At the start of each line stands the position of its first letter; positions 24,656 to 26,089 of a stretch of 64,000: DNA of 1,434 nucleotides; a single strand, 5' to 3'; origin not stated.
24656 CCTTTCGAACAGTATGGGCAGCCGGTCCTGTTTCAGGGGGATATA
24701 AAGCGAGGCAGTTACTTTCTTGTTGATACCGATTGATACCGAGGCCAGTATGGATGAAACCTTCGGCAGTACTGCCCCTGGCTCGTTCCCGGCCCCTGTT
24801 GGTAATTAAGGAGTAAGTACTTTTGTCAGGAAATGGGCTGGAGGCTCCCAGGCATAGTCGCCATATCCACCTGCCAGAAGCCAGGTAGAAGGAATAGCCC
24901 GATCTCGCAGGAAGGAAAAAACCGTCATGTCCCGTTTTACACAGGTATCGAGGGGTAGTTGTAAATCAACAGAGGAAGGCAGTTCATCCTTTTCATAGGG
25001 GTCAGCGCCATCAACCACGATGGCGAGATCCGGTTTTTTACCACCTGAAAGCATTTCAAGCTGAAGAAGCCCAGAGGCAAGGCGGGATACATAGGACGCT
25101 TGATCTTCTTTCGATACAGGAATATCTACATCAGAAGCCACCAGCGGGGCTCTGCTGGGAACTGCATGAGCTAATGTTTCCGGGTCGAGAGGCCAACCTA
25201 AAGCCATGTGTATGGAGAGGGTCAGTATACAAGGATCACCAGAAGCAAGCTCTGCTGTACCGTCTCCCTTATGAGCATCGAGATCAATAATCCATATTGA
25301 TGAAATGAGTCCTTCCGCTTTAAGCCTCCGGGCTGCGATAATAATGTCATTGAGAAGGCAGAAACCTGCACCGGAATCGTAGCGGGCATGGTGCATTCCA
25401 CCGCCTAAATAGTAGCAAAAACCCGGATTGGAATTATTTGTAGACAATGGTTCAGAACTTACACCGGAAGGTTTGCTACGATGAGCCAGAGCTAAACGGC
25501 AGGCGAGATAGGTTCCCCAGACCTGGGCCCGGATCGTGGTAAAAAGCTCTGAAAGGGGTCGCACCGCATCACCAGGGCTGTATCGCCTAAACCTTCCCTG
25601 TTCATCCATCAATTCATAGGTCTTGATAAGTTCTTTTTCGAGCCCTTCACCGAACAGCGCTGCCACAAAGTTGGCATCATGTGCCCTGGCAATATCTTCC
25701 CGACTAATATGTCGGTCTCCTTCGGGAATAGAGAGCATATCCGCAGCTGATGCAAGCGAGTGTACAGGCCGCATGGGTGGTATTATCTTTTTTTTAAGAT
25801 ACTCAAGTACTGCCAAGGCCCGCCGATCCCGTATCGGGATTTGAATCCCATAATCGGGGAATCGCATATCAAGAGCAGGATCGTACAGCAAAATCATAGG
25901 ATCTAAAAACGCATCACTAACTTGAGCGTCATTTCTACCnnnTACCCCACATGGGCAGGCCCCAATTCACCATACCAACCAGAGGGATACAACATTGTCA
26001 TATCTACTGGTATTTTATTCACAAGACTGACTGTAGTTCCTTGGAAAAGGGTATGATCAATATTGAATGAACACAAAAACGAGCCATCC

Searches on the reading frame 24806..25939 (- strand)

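Call 22: search_protein_families(library=pfam, proteins=[window:24806-25939:-])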
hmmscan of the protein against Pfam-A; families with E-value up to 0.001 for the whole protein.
window:24806-25939:- (377 aa): 1 family
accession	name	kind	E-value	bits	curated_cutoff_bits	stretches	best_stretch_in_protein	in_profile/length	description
PF00850.24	Hist_deacetyl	-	6.4e-33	114.8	27.9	1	68-364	26-287/298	Histone deacetylase domain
